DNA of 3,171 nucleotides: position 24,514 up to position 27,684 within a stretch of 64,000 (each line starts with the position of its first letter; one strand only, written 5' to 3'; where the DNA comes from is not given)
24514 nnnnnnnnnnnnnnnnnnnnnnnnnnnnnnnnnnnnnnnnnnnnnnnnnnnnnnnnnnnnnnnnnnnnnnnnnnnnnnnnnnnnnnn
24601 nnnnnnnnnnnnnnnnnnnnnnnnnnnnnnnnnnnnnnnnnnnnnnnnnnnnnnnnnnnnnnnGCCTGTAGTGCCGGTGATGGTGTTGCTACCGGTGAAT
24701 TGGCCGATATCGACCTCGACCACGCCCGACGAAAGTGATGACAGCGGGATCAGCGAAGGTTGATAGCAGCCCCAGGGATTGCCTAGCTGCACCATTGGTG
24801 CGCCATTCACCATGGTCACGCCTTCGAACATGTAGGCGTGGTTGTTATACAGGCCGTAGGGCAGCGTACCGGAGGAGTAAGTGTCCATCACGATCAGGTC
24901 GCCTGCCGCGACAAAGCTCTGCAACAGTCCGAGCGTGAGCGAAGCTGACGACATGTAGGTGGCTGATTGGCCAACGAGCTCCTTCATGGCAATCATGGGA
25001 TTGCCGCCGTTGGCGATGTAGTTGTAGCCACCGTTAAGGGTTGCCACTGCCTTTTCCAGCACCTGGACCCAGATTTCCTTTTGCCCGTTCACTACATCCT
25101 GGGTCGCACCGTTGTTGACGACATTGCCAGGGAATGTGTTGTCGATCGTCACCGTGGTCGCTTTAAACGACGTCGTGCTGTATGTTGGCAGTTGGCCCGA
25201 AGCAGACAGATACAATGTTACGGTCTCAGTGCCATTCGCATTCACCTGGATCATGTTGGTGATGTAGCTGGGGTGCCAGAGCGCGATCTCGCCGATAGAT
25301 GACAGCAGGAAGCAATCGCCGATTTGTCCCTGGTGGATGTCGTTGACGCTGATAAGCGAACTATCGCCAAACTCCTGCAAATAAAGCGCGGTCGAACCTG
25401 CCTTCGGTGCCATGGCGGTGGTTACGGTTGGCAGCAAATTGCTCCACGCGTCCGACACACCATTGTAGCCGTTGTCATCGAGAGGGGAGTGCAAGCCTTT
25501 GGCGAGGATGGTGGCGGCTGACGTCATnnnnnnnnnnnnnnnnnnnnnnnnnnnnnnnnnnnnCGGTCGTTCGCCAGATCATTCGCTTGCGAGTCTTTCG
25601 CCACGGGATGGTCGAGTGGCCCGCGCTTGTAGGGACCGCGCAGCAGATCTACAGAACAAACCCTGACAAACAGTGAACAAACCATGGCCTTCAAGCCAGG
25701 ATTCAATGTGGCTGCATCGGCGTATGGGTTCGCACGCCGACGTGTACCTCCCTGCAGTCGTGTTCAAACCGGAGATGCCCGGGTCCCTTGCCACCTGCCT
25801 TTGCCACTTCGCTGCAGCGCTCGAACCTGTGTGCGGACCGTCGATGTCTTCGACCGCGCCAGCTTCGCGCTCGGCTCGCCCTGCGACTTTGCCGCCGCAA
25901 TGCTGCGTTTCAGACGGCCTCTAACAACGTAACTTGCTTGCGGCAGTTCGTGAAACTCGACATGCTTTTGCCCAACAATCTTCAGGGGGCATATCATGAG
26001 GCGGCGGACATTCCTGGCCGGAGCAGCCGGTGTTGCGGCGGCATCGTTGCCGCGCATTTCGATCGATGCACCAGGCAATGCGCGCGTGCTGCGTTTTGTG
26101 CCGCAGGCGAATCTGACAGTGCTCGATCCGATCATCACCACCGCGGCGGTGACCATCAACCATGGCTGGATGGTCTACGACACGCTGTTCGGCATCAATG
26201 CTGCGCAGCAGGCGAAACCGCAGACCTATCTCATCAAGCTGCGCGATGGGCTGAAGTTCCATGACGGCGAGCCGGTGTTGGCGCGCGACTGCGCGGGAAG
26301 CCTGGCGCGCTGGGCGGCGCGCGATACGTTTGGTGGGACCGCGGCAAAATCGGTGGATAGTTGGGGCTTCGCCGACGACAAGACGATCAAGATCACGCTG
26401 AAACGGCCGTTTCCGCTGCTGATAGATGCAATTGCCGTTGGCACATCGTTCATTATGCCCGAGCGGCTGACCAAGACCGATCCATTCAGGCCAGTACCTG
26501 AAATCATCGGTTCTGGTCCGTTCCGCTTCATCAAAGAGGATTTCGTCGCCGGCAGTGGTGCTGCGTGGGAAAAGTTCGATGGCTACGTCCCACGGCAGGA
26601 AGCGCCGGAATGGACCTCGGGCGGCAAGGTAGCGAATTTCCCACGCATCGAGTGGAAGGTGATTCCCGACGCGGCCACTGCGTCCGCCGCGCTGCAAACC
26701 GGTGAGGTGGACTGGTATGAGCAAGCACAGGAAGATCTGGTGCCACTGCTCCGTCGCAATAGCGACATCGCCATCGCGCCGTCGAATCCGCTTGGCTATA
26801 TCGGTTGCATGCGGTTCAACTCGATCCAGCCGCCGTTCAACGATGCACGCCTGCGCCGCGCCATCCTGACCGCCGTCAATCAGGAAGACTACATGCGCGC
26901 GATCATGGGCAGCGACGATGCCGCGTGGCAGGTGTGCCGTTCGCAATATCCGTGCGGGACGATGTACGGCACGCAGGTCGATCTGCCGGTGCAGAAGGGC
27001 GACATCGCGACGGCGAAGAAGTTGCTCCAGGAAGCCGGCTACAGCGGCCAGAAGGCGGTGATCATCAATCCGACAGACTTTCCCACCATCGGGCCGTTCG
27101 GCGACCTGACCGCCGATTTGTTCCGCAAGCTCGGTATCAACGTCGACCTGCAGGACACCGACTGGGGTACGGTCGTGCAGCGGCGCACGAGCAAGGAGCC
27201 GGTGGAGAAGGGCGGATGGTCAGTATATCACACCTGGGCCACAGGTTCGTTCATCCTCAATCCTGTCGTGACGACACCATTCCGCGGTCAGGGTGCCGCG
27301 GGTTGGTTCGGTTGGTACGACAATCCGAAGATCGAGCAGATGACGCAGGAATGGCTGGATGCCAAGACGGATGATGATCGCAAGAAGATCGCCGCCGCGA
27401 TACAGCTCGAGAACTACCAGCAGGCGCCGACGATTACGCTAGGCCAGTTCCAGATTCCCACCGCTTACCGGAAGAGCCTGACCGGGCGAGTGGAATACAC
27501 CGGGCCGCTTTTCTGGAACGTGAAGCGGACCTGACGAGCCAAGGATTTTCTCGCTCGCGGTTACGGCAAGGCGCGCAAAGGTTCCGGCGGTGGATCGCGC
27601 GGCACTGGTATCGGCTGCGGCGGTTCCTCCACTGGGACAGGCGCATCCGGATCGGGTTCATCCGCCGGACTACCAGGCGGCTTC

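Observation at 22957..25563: Orphan secreted calpain-type cysteine protease fused to nine RTX-like modules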

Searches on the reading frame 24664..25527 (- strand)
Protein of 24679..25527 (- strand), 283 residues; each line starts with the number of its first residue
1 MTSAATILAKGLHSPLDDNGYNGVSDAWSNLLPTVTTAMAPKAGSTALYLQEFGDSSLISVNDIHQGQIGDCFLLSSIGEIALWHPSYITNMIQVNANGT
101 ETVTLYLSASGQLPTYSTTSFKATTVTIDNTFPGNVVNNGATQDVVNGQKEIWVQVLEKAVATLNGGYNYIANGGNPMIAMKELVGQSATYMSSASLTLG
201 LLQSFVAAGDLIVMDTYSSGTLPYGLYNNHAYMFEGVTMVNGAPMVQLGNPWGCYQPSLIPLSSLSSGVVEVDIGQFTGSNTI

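Call 32: find_related_loci(query=A1, collection=genome_contigs, flank=10000)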
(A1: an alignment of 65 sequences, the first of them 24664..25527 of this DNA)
Query A1 (288 aa) in genome_contigs; peptide patterns used: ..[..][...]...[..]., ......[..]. (x = any residue, [..] = any of these).
277 stretches matched a pattern; 220 encode a relative of the query (tblastn E <= 1e-3); the best 80 are kept; 80 distinct loci.
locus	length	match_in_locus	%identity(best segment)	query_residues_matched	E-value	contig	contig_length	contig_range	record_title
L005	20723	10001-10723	75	48-288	2e-122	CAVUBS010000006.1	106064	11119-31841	MAG: uncultured Alphaproteobacteria bacterium isolate MFD05841.bin.2.163 genome assembly, contig: contig_15775, whole ge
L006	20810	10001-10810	71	26-288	4e-120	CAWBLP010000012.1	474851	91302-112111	MAG: uncultured Alphaproteobacteria bacterium isolate MFD02416.bin.1.382 genome assembly, contig: contig_10855, whole ge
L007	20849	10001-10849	71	13-288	3e-119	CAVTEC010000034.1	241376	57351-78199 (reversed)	MAG: uncultured Alphaproteobacteria bacterium isolate MFD01138.bin.3.74 genome assembly, contig: contig_47982, whole gen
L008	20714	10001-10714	76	48-285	2e-119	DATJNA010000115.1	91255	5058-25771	MAG TPA_asm: Acetobacteraceae bacterium isolate SMAG_U14849 k141_3514760, whole genome shotgun sequence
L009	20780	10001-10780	68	33-287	7e-115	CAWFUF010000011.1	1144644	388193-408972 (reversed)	MAG: uncultured Alphaproteobacteria bacterium isolate MFD00731.bin.1.74 genome assembly, contig: contig_31690, whole gen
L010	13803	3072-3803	71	45-288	3e-114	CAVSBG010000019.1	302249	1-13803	MAG: uncultured Alphaproteobacteria bacterium isolate MFD05705.bin.1.194 genome assembly, contig: contig_85347, whole ge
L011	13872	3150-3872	74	48-288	2e-114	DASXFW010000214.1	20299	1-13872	MAG TPA_asm: Acetobacteraceae bacterium isolate SMAG_U5148 k141_1774999, whole genome shotgun sequence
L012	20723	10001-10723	73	48-288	4e-114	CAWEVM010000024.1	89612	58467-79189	MAG: uncultured Alphaproteobacteria bacterium isolate MFD05521.bin.1.2 genome assembly, contig: contig_52848, whole geno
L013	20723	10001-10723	73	48-288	5e-114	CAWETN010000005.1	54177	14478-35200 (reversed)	MAG: uncultured Alphaproteobacteria bacterium isolate MFD05841.bin.2.38 genome assembly, contig: contig_115830, whole ge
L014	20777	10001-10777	69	35-288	2e-113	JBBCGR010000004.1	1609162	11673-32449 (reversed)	MAG: Acetobacteraceae bacterium isolate CoA_maxb_bin.80 s10938.ctg010960l, whole genome shotgun sequence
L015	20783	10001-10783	67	33-288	3e-112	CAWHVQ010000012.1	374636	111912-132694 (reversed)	MAG: uncultured Alphaproteobacteria bacterium isolate MFD04463.bin.2.77 genome assembly, contig: contig_46976, whole gen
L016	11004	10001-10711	72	48-283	5e-111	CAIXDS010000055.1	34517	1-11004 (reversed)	MAG: uncultured Acetobacteraceae bacterium isolate B12_bin-0097 genome assembly, contig: bin-0097:055/410, whole genome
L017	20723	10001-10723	72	48-288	2e-110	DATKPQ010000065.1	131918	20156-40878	MAG TPA_asm: Acetobacteraceae bacterium isolate SMAG_U14795 k141_1672105, whole genome shotgun sequence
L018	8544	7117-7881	69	39-288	2e-110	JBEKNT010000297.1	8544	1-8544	MAG: Acetobacteraceae bacterium isolate SPRUCE 423 SPRUCE_423_297, whole genome shotgun sequence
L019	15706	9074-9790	70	48-286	5e-110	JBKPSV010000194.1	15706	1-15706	MAG: Pseudomonadota bacterium isolate GS_EKS_MAG_00013 GS_EKS_000003518190, whole genome shotgun sequence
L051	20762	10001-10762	58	31-277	7e-86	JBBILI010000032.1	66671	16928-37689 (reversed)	MAG: Rhodospirillales bacterium isolate PFS170222_bin_205 NODE_65_length_66671_cov_7.61248, whole genome shotgun sequenc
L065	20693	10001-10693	56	47-276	2e-81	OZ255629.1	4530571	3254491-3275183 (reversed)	MAG: Acetobacteraceae bacterium isolate bf2755eb-3f0b-42ee-8b00-77430d29f614 genome assembly, chromosome: 1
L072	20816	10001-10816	55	16-277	7e-79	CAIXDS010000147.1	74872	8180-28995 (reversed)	MAG: uncultured Acetobacteraceae bacterium isolate B12_bin-0097 genome assembly, contig: bin-0097:147/410, whole genome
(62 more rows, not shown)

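Call 33: predict_structure(alignment_id=A1)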
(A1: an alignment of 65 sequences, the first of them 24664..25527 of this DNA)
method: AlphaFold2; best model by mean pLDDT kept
length: 288 residues; sequences in the alignment: 65
mean_pLDDT: 84.3   pTM: 0.81
mean pLDDT of the five models: 84.3, 83.4, 83.1, 81.7, 81.4
residues with pLDDT >= 90: 194; 70-90: 40; 50-70: 3; < 50: 51
segments of 3 or more residues with pLDDT < 50: 1-43, 281-288
pLDDT, mean of each block of 10 residues (from residue 1): 35 37 39 39 74 90 87 96 95 96 98 97 97 88 86 96 94 90 97 98 96 96 96 98 98 94 98 87 42
secondary structure, 60 per line:
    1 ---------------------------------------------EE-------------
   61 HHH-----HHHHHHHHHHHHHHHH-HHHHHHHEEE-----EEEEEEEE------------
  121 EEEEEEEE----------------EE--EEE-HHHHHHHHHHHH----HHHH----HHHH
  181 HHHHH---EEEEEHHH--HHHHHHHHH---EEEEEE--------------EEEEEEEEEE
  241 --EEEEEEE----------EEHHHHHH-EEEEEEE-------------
elements in order: H69-84 H86-92 E93-95 E101-108 E121-128 E149-151 H153-164 H169-172 H177-185 E189-193 H199-207 E211-216 E231-240 E243-249 H262-267 E269-275
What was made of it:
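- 25390..25527 (-): Variable, probably disordered N-terminal leader (residues 13-58). No Sec-type signal. pLDDT is below 50 for model residues 1-43 (call 33).
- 24694..25389 (-): Minimal calpain-type (peptidase C2) catalytic head, residues 59-290. AlphaFold core pLDDT above 90 (call 33).
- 25312..25314 (-): Codon of catalytic Cys84 (GDCF). Oxyanion Gln78 and site-1 Asp75 lie just upstream in the protein. Lies at the N-terminal end of helix 69-84 of the model (call 33).
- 24838..24840 (-): Codon of catalytic His242 (HAY). Lies at the start of strand 231-240 of the model (call 33).
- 24778..24780 (-): Codon of catalytic Asn262 (NPWG). Follows strand 243-249 of the model (call 33).
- On Peptidase family C2 (calpain): The AlphaFold core has pLDDT above 90 (call 33).
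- Cys sits at a helix N-terminus and His and Asn sit on a hairpin (call 33).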

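Call 35: search_protein_representatives(protein=window:24679-25527:-)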
Query: 283 residues. Proteins with E-value up to 0.001 (for the whole library): 3784; up to 1e-10: 927; up to 1e-30: 116. The best 150 are listed.
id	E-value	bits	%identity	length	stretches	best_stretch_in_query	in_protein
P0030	3.0e-116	404.1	75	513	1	38-283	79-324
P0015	7.3e-109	379.9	71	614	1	35-282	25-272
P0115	3.2e-105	367.9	70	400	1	38-280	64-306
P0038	8.2e-104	363.3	71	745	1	40-282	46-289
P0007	7.3e-100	350.4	71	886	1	35-282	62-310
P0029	1.5e-99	349.4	69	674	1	31-283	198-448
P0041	2.3e-96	338.9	65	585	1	16-278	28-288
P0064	8.5e-85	301.0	59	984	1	37-279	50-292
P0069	4.5e-80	285.5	60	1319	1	36-281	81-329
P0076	6.7e-78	278.4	60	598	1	38-276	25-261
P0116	7.8e-78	278.1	58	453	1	34-277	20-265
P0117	8.8e-77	274.7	58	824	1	41-278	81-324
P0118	1.1e-76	274.5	60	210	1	69-277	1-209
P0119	3.5e-75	269.5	56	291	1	45-276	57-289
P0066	3.7e-75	269.4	54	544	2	34-280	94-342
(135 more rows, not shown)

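Call 37: fold_search(model_id=the predicted structure, library=pdb)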
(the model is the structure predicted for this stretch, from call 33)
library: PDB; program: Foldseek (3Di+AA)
matches with E <= 10: 763; with E <= 0.001: 43
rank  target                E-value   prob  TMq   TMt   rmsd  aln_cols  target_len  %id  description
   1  6bkj_A                1.8e-12  1.00  0.63  0.59   3.7       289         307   18  Crystal Structure of Human Calpain-3 Protease Core in Complex with Leupeptin (released 2018-02-07)
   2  6bkj_C                2.2e-12  1.00  0.58  0.56   9.5       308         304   18  Crystal Structure of Human Calpain-3 Protease Core in Complex with Leupeptin (released 2018-02-07)
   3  6bkj_B                3.2e-12  1.00  0.58  0.55   9.4       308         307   18  Crystal Structure of Human Calpain-3 Protease Core in Complex with Leupeptin (released 2018-02-07)
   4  2p0r_A                5.4e-12  1.00  0.61  0.55   3.2       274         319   19  Structure of Human Calpain 9 in complex with Leupeptin (released 2007-03-20)
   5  6bkj_D                6.9e-12  1.00  0.62  0.59   3.8       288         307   18  Crystal Structure of Human Calpain-3 Protease Core in Complex with Leupeptin (released 2018-02-07)
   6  6bdt_A                8.8e-12  1.00  0.61  0.58   4.1       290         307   18  Crystal Structure of Human Calpain-3 Protease Core Mutant-C129S (released 2018-02-07)
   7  6bjd_C                1.6e-11  1.00  0.62  0.59   3.5       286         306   17  Crystal Structure of Human Calpain-3 Protease Core in Complex with E-64 (released 2018-02-07)
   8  8gx3                  1.9e-11  1.00  0.60  0.54   4.4       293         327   17  The crystal structure of human Calpain-1 protease core in complex with 14c (released 2023-09-20)
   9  6bgp_A                2.3e-11  1.00  0.63  0.60   3.5       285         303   18  Crystal Structure of Human Calpain-3 Protease Core Mutant-C129A (released 2018-02-07)
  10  6bdt_D                2.3e-11  1.00  0.63  0.58   3.8       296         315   17  Crystal Structure of Human Calpain-3 Protease Core Mutant-C129S (released 2018-02-07)
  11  2g8e                  2.4e-11  1.00  0.63  0.56   3.7       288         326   16  Calpain 1 proteolytic core in complex with SNJ-1715, a cyclic hemiacetal-type inhibitor (released 2006-06-06)
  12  6bjd_D                2.4e-11  1.00  0.62  0.58   3.7       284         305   17  Crystal Structure of Human Calpain-3 Protease Core in Complex with E-64 (released 2018-02-07)
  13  6bdt_B                2.8e-11  1.00  0.60  0.55   4.6       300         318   17  Crystal Structure of Human Calpain-3 Protease Core Mutant-C129S (released 2018-02-07)
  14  7w7o                  3.5e-11  1.00  0.60  0.53   4.6       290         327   17  The crystal structure of human Calpain-1 protease core in complex with 14a (released 2023-06-07)
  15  6bjd_A                3.9e-11  1.00  0.62  0.58   3.4       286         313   17  Crystal Structure of Human Calpain-3 Protease Core in Complex with E-64 (released 2018-02-07)
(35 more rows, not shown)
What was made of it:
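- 24694..25389 (-): Top 40 Foldseek hits are calpain cores, best E 1.8e-12 (call 37).
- On Peptidase family C2 (calpain): The top 40 Foldseek PDB hits are calpain cores, E down to 1.8e-12, rmsd 3.2-3.7 A for the best of them (call 37).
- The top 40 Foldseek hits are calpain cores, with TMq up to 0.63 even though 51 of the 288 residues are disordered (call 37).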

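Call 75: search_protein_families(library=ncbifam, proteins=[L072:17724-19463:+, L065:5978-7846:+, L051:7743-9686:+], max_evalue=1e-10)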
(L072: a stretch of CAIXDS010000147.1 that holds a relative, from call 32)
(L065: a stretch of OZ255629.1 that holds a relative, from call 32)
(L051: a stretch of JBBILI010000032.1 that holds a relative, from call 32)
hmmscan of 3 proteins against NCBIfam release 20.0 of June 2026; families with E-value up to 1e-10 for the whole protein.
L072:17724-19463:+ (579 aa): 159 families (the best 25 are shown)
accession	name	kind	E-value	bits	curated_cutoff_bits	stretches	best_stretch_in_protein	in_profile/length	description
TIGR02857.1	CydD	equivalog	2.1e-143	479.1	435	1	46-561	4-518/529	thiol reductant ABC exporter subunit CydD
NF008379.0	PRK11174.1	equivalog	2.1e-116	389.9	684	1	29-559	6-543/588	heme ABC transporter permease/ATP-binding protein CydD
TIGR02868.1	CydC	equivalog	1.2e-76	258.5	329.05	1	35-559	3-529/530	thiol reductant ABC exporter subunit CydC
TIGR02204.1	MsbA_rel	hypoth_equivalog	1.3e-63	215.6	780.4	1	187-559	161-534/576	ABC transporter, permease/ATP-binding protein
NF008364.0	PRK11160.1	equivalog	2.3e-62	211.4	630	1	90-559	65-534/575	heme ABC transporter ATP-binding protein/permease CydC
TIGR03375.1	type_I_sec_LssB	subfamily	2.4e-61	207.9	693.1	1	174-561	277-663/696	type I secretion system permease/ATPase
TIGR02203.1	MsbA_lipidA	equivalog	2.4e-60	204.6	602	1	94-558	64-527/572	lipid A export permease/ATP-binding protein MsbA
NF010178.0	PRK13657.1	equivalog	3e-55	187.8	733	1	85-559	56-529/588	glucan ABC transporter ATP-binding protein/ permease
TIGR01846.1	type_I_sec_HlyB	subfamily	5.4e-53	180.3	725.55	1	214-559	307-651/694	type I secretion system permease/ATPase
TIGR03797.1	NHLM_micro_ABC2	equivalog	1.6e-52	179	709.4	1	25-554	116-641/686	NHLP bacteriocin export ABC transporter permease/ATPase subunit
NF045513.1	HepA_fam_ABC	equivalog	2e-48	165.2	725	1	81-558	90-567/610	heterocyst formation ABC transporter subunit HepA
TIGR00958.1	3a01208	subfamily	9.2e-48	163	874.6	1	277-558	392-672/711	antigen peptide transporter 2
TIGR01842.1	type_I_sec_PrtD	subfamily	1.5e-46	159.1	510.15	1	299-562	254-516/544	type I secretion system permease/ATPase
NF008381.0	PRK11176.1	equivalog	6.4e-46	156.9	867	1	215-559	195-538/582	lipid A ABC transporter ATP-binding protein/permease MsbA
TIGR03796.1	NHLM_micro_ABC1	equivalog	9e-46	156.4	853.3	1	41-558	150-670/710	NHLP family bacteriocin export ABC transporter peptidase/permease/ATPase subunit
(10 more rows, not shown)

L065:5978-7846:+ (622 aa): 168 families (the best 25 are shown)
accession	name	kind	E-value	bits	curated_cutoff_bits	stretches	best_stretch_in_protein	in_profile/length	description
TIGR03265.1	PhnT2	equivalog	2e-103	346.4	457.7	1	256-557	4-307/353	putative 2-aminoethylphosphonate ABC transporter ATP-binding protein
NF006987.0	PRK09452.1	equivalog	6.3e-93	311.5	482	1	258-535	19-303/378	spermidine/putrescine ABC transporter ATP-binding protein PotA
NF008653.0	PRK11650.1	subfamily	8.6e-92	307.9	432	1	256-600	3-348/357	sn-glycerol-3-phosphate ABC transporter ATP-binding protein UgpC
TIGR01187.1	potA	subfamily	4e-90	302.2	355.6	1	287-598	1-324/325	polyamine ABC transporter ATP-binding protein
TIGR03258.1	PhnT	equivalog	8.4e-88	294.8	499.15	1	252-593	4-351/359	2-aminoethylphosphonate ABC transport system ATP-binding subunit PhnT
NF043075.1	MMSYN1_0197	equivalog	3.3e-87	292.6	550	1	259-572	5-317/341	spermidine/putrescine ABC transporter ATP-binding protein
NF008513.0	PRK11432.1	equivalog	2.5e-83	279.9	496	1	256-561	6-312/351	ferric ABC transporter ATP-binding protein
TIGR00968.1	3a0106s01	subfamily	1.3e-82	276.9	342.75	1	261-491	5-235/237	sulfate ABC transporter ATP-binding protein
NF008233.0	PRK11000.1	equivalog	5.9e-79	265.6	568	1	257-492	4-239/369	maltose/maltodextrin ABC transporter ATP-binding protein MalK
NF008105.0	PRK10851.1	equivalog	1.6e-78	263.9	502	1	261-532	7-281/362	sulfate/thiosulfate ABC transporter ATP-binding protein CysA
NF008621.0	PRK11607.1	equivalog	3.6e-78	263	613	1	259-594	22-370/377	putrescine ABC transporter ATP-binding subunit PotG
NF040840.2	tungstate_WtpC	equivalog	4.3e-77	259.7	440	1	272-535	16-280/347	tungstate ABC transporter ATP-binding protein WtpC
NF040933.2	ABC_arch_GlcV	equivalog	5.6e-74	249.2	450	1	268-537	18-292/357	glucose ABC transporter ATP-binding protein GlcV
TIGR01186.1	proV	subfamily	1.3e-65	221.9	326.6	1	266-492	3-235/363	betaine/proline/choline family ABC transporter ATP-binding protein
TIGR02142.1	modC_ABC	equivalog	3.7e-57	194.2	285.05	1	276-493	17-237/353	molybdenum ABC transporter ATP-binding protein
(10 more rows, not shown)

L051:7743-9686:+ (647 aa): 181 families (the best 25 are shown)
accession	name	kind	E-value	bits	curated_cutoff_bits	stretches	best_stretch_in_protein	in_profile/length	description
NF050005.1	ABC_ATPase_Uup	equivalog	2.4e-179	597.6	900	2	150-640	140-635/636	ATP-binding cassette ATPase Uup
NF008358.0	PRK11147.1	equivalog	6.3e-170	566.5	936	2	151-642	141-633/635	ABC transporter ATP-binding protein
NF000355.4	ribo_prot_ABC_F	equivalog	8.8e-141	470.2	380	3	299-519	283-497/499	ribosomal protection-like ABC-F family protein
NF008775.0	PRK11819.1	equivalog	5.6e-116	388.4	599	2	163-541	160-535/556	energy-dependent translational throttle protein EttA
TIGR03719.1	ABC_ABC_ChvD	subfamily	6.9e-115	384.7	806.75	2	163-541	158-533/552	energy-dependent translational throttle protein EttA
NF000168.2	ABCF_Msr_all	exception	1.4e-77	261.4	680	3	55-300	8-229/487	Msr family ABC-F type ribosomal protection protein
NF000171.1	ABCF_producer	exception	7.5e-77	259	800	4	449-618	161-323/541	TlrC/CarA/OleB/SrmB family ABC-F type ribosomal protection protein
NF011646.0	PRK15064.1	equivalog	1.7e-72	244.6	762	1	166-542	155-528/530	ABC-F family ATPase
NF007921.0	PRK10636.1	equivalog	7e-68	229.4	917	2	148-397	128-380/638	ABC transporter ATP-binding protein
NF000170.2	ABCF_Vga_all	exception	7.1e-63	212.9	725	2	315-542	256-473/521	Vga family ABC-F type ribosomal protection protein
NF000166.1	ABCF_CarA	exception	3.8e-62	210.2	1050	2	440-540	163-261/556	ABC-F type ribosomal protection protein Car(A)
NF043038.1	ABCF_CplR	exception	8.6e-57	193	780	2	53-261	287-494/544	ABC-F type ribosomal protection protein CplR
NF000169.2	ABCF_Sal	exception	1.4e-54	185.7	725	1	165-514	129-494/542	Sal family ABC-F type ribosomal protection protein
NF040873.1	AztA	equivalog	2.9e-54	183.5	220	2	64-229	4-185/191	zinc ABC transporter ATP-binding protein AztA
NF000514.1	ABCF_OptrA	exception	2.4e-52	178.2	1450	1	165-604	181-616/655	ABC-F type ribosomal protection protein OptrA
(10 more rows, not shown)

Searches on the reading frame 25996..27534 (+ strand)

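Call 14: search_protein_families(library=pfam, proteins=[window:25996-27534:+], max_evalue=0.001)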
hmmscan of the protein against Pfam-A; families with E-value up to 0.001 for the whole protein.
window:25996-27534:+ (512 aa): 1 family
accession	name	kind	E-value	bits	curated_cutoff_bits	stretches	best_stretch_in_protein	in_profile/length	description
PF00496.27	SBP_bac_5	-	6.1e-56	190.6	32.4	1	75-433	16-364/368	Bacterial extracellular solute-binding proteins, family 5 Middle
